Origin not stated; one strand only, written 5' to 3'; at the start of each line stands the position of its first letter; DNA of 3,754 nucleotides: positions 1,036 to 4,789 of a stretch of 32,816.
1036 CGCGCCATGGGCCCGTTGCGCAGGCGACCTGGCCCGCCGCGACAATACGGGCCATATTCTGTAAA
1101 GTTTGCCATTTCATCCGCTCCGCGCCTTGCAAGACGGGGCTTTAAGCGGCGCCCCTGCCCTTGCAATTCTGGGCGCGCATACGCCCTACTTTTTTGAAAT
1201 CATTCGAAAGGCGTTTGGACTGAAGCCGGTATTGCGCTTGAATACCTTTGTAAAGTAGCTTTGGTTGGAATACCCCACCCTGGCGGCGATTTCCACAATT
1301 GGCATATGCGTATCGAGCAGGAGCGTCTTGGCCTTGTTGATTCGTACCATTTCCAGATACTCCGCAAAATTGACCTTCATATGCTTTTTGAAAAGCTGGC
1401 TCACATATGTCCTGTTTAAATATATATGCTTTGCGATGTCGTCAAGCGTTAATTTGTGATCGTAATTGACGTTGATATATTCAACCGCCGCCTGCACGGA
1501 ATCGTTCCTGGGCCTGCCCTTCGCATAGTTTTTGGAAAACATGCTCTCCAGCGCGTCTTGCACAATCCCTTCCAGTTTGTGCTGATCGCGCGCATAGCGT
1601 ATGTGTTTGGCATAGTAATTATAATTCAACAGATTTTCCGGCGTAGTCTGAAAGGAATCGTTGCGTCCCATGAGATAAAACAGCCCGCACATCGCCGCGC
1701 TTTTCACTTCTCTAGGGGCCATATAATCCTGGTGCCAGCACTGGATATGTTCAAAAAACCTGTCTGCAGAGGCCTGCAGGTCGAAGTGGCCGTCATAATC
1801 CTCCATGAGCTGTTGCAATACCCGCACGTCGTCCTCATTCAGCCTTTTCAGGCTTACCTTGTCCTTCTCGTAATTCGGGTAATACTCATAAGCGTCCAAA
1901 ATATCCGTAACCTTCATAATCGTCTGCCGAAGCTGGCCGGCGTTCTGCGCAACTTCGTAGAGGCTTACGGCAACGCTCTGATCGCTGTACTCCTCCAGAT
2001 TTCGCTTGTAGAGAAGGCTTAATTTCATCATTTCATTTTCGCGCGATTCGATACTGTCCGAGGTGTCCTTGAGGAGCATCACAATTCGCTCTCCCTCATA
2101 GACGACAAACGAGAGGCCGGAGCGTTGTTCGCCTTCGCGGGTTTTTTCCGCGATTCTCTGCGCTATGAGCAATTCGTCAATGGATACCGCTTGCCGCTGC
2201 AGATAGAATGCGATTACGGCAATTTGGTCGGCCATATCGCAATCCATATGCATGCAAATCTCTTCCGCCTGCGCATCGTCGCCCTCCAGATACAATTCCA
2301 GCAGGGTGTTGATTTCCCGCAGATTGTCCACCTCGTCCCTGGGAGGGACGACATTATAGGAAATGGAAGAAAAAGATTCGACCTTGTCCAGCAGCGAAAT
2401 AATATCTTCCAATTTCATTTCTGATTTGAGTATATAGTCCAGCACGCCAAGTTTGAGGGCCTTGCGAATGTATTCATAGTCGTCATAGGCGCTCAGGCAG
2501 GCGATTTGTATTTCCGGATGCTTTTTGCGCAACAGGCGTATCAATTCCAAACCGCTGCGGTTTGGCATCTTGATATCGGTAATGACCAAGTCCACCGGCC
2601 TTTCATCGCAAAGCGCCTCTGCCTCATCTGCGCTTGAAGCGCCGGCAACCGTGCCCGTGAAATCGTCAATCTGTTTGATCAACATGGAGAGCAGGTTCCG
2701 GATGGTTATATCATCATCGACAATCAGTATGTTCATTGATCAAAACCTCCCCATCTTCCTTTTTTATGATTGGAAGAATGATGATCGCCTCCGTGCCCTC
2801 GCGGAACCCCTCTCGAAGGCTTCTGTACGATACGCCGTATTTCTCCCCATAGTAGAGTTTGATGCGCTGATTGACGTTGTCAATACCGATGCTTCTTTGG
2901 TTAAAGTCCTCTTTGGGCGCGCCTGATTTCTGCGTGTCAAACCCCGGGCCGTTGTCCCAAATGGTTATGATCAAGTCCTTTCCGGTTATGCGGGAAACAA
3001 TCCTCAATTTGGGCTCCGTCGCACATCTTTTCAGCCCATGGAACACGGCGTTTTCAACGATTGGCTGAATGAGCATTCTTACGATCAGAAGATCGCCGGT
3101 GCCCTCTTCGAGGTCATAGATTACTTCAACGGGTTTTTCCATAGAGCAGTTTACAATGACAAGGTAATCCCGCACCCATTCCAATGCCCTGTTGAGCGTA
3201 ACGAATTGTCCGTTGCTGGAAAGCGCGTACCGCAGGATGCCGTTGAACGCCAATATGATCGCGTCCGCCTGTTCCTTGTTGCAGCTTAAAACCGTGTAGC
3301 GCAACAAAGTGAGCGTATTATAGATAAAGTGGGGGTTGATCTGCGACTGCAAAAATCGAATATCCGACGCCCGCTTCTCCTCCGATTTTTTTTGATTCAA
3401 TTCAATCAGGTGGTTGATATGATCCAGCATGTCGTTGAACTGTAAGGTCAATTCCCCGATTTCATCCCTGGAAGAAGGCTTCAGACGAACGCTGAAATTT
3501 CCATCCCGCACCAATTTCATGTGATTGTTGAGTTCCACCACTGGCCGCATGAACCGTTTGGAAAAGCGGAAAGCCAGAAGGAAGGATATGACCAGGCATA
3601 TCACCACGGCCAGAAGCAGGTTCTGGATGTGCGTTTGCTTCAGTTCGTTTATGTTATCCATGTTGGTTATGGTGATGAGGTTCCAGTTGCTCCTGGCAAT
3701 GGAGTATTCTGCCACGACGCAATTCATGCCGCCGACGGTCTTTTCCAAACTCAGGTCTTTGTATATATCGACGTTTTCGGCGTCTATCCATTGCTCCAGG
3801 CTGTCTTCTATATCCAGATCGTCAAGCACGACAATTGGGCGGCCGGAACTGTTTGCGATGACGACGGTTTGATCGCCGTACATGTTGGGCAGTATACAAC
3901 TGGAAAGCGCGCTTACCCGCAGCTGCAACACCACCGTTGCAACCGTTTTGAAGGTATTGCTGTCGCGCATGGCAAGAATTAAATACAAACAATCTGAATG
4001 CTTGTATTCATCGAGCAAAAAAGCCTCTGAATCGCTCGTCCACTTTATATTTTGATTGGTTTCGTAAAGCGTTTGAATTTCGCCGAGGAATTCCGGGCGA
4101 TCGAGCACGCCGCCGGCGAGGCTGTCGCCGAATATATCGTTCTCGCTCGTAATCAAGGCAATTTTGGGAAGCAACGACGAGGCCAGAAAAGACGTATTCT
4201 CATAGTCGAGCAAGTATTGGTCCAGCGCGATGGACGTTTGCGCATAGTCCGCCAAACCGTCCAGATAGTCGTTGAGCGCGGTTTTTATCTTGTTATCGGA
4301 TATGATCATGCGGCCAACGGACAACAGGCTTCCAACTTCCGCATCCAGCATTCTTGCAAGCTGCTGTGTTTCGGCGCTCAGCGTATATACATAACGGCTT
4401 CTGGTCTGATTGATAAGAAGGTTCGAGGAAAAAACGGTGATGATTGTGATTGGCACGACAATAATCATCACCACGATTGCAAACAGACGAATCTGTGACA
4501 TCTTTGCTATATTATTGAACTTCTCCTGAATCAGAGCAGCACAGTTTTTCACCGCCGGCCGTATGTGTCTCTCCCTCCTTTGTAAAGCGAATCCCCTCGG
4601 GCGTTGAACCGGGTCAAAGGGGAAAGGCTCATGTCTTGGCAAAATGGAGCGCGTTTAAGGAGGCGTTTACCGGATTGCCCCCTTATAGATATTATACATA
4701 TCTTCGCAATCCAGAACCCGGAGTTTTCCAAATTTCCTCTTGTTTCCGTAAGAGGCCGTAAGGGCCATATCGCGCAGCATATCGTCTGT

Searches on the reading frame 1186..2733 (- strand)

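Call 8: search_protein_families(library=pfam, proteins=[window:1186-2733:-], max_evalue=0.01)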
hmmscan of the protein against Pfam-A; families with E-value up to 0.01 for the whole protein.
window:1186-2733:- (515 aa): 3 families
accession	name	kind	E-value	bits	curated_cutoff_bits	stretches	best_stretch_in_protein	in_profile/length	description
PF00072.30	Response_reg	-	8.7e-25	87.5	30.2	1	2-112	1-107/111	Response regulator receiver domain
PF12833.13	HTH_18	-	2.8e-23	82.4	33.6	1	433-510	1-78/80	Helix-turn-helix domain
PF00165.29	HTH_AraC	-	1.5e-16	60.5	26.6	2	475-510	7-41/42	Bacterial regulatory helix-turn-helix proteins, AraC family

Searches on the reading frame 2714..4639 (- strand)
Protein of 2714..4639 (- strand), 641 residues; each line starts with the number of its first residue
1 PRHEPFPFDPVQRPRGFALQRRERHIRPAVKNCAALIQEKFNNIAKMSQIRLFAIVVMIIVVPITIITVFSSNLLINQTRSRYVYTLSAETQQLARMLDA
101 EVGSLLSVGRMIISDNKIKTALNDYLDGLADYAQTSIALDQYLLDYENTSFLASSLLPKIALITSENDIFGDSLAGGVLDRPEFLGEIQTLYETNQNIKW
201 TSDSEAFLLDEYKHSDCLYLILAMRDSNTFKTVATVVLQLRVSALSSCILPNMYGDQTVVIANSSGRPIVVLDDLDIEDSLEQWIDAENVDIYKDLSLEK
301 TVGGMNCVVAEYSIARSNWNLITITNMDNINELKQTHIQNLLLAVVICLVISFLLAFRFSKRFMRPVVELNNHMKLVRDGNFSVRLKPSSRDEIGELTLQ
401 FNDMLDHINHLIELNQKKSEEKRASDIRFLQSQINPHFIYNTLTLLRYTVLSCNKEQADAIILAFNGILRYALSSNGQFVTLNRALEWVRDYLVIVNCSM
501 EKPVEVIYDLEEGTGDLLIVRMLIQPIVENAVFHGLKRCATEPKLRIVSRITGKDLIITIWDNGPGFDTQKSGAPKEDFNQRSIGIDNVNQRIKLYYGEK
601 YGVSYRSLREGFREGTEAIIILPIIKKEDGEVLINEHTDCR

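Call 8: search_protein_families(library=pfam, proteins=[window:2714-4639:-], max_evalue=0.01)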
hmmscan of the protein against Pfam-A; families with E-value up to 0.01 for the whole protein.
window:2714-4639:- (641 aa): 3 families
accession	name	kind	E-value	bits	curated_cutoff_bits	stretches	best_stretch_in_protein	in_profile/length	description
PF06580.19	His_kinase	-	1.3e-17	64.3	25.2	1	427-501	3-78/81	Histidine kinase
PF00672.30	HAMP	-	3.1e-12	47.1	25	1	359-409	2-52/53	HAMP domain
PF02518.31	HATPase_c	-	4.1e-05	24.4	26.4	1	520-623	6-108/111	Histidine kinase-, DNA gyrase B-, and HSP90-like ATPase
